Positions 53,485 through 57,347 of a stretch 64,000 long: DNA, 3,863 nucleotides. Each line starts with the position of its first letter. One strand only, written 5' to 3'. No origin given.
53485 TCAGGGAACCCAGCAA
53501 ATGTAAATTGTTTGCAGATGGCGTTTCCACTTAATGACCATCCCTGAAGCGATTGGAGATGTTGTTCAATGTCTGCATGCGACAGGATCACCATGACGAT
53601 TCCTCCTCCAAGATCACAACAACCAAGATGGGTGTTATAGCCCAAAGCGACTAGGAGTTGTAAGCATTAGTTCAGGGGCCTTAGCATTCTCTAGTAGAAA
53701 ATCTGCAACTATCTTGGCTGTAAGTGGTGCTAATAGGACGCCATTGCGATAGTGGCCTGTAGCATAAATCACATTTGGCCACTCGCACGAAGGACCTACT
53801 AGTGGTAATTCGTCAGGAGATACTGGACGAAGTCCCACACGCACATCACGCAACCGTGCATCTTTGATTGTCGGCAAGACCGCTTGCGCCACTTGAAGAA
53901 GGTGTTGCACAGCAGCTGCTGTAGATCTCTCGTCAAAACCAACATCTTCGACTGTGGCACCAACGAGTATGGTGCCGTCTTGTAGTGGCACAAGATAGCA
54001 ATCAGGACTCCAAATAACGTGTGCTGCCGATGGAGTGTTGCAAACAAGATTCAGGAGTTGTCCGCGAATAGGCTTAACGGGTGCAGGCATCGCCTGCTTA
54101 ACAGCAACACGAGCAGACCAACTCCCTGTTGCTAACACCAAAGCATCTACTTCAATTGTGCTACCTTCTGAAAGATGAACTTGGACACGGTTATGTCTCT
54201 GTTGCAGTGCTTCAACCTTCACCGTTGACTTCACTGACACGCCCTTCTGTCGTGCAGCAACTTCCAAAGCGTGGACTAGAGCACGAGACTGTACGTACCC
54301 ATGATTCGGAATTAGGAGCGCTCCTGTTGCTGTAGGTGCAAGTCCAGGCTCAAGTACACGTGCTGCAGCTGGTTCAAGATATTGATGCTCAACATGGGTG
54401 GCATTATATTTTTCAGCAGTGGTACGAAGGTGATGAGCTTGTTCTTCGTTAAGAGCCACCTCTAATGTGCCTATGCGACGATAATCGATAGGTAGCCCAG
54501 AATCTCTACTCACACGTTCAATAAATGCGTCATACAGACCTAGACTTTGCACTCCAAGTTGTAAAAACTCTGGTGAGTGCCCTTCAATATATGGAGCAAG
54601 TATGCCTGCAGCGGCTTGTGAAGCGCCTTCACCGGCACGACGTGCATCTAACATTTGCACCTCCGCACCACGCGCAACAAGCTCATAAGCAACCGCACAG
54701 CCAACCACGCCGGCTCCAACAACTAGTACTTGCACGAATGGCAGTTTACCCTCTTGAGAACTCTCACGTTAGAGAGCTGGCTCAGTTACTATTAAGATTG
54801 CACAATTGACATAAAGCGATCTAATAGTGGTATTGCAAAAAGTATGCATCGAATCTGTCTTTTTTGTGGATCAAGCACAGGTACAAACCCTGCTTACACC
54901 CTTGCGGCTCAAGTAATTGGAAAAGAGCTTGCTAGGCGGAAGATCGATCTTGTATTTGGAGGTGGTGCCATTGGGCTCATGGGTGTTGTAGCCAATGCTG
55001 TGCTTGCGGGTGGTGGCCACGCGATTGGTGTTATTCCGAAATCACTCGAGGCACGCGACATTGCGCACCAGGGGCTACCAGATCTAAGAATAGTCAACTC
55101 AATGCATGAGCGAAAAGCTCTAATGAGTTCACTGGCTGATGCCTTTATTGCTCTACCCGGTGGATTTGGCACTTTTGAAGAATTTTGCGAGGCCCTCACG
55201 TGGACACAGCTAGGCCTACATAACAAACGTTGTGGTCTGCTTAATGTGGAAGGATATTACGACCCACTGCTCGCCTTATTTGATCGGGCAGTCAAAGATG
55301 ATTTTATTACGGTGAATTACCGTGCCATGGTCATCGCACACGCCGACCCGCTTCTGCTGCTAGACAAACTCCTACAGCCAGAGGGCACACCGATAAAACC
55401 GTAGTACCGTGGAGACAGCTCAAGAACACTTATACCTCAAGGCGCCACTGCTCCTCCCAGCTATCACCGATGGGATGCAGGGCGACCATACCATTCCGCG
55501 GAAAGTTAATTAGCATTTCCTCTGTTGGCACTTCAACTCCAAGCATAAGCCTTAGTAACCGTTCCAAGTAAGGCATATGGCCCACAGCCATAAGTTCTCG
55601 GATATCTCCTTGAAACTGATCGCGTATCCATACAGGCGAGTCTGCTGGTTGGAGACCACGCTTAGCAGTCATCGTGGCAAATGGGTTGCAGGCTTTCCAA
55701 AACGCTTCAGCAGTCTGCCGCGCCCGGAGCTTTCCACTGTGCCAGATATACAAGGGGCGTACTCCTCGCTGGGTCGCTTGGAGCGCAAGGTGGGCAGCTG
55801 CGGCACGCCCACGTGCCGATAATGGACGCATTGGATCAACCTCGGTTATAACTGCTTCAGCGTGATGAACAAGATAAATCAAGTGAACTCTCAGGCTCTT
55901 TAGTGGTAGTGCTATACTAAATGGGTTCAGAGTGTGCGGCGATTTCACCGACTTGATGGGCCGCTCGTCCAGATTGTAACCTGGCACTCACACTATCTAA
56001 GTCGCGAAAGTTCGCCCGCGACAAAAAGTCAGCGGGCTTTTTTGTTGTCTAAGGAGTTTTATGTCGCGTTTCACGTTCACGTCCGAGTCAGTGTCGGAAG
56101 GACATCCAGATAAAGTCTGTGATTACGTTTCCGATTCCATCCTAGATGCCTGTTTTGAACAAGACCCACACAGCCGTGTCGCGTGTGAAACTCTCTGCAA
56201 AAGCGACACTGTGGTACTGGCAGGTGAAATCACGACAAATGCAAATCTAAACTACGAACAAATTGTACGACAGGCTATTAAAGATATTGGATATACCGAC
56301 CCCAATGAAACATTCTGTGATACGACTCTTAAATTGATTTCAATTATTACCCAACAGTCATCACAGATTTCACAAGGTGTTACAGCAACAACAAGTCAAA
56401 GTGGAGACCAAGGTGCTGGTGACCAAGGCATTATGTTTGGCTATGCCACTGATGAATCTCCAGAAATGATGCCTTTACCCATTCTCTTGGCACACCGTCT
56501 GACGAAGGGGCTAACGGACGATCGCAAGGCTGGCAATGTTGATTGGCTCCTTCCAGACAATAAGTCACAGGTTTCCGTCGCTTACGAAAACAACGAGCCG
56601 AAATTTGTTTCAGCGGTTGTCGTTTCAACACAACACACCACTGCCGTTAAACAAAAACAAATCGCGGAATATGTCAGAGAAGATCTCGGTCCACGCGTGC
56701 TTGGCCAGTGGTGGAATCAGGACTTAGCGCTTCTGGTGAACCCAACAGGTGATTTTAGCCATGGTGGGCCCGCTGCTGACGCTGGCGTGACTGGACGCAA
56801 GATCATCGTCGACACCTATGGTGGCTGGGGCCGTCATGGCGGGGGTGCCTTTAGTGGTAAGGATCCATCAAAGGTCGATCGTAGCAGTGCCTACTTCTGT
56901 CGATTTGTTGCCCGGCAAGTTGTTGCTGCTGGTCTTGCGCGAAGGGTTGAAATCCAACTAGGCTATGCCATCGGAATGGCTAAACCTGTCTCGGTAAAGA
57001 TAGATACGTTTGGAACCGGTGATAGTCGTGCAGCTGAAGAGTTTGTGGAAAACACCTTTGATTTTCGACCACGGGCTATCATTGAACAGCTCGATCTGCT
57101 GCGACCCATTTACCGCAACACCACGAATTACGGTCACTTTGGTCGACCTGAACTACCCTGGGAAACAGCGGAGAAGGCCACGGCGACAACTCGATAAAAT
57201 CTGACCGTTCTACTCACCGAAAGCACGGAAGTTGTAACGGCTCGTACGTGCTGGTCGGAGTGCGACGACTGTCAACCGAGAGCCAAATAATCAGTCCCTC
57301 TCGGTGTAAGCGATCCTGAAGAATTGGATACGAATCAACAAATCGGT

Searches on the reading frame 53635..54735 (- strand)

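Call 83: search_protein_families(library=pfam, proteins=[window:53635-54735:-], max_evalue=0.001)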
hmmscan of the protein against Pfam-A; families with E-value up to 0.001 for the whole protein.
window:53635-54735:- (366 aa): 9 families
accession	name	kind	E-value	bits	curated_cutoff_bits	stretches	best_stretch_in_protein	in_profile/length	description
PF01266.30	DAO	-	8.9e-74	249.6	27.9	1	3-345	2-352/353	FAD dependent oxidoreductase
PF07992.20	Pyr_redox_2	-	2.7e-09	37.3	26.1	1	156-206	188-238/291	Pyridine nucleotide-disulphide oxidoreductase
PF13738.12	Pyr_redox_3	-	7e-07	29.2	30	0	2-51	166-215/305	Pyridine nucleotide-disulphide oxidoreductase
PF03486.20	HI0933_like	-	5.4e-06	26.5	50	1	149-208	107-167/244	HI0933-like protein Rossmann domain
PF01494.25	FAD_binding_3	-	5.1e-05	23.1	22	0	2-41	3-42/349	FAD binding domain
PF13454.12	NAD_binding_9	-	0.00011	22.6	21.8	1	156-204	106-153/155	FAD-NAD(P)-binding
PF00899.27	ThiF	-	0.00051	19.7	28.1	0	2-24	22-44/238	ThiF family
PF13450.12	NAD_binding_8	-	0.00067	20.3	21.9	0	5-33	1-29/68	NAD(P)-binding Rossmann-like domain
PF01593.30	Amino_oxidase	-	0.00074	19.3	19.8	0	151-214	204-266/443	Flavin containing amine oxidoreductase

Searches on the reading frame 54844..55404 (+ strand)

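Call 25: search_protein_families(library=pfam, proteins=[window:54844-55404:+])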
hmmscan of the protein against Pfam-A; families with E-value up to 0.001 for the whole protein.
window:54844-55404:+ (186 aa): 2 families
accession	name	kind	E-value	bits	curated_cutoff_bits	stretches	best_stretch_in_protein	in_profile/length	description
PF03641.19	Lysine_decarbox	-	1.8e-39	135.4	27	1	46-175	1-130/131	Possible lysine decarboxylase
PF18306.6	LDcluster4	-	3.5e-15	56.4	26.3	1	9-119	8-115/151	SLOG cluster4 family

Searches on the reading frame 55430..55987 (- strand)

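Call 25: search_protein_families(library=pfam, proteins=[window:55430-55987:-])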
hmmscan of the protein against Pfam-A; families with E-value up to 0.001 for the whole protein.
window:55430-55987:- (185 aa): 1 family
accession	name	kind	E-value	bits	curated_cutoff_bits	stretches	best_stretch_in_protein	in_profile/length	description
PF00300.27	His_Phos_1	-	0.00027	21.1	21.7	1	55-113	24-78/194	Histidine phosphatase superfamily (branch 1)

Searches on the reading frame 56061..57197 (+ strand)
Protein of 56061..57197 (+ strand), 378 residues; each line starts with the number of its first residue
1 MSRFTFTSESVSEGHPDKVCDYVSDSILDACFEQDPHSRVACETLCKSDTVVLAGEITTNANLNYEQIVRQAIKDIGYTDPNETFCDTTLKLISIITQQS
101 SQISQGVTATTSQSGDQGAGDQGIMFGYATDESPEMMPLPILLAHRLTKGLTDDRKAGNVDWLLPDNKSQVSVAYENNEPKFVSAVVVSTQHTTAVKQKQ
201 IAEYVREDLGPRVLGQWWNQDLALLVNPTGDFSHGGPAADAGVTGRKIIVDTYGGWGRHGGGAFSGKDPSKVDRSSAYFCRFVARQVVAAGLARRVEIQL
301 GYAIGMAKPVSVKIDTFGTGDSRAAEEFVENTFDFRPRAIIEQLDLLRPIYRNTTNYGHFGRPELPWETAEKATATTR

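Call 25: search_protein_families(library=pfam, proteins=[window:56061-57197:+])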
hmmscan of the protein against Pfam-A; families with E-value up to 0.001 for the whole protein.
window:56061-57197:+ (378 aa): 3 families
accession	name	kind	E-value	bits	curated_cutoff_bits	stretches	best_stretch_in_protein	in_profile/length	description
PF02773.21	S-AdoMet_synt_C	-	1e-64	217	25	1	235-368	2-137/138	S-adenosylmethionine synthetase, C-terminal domain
PF02772.21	S-AdoMet_synt_M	-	9.5e-40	135.9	29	1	116-232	1-120/120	S-adenosylmethionine synthetase, central domain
PF00438.25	S-AdoMet_synt_N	-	3.7e-39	133.7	33.1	1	4-100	2-98/99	S-adenosylmethionine synthetase, N-terminal domain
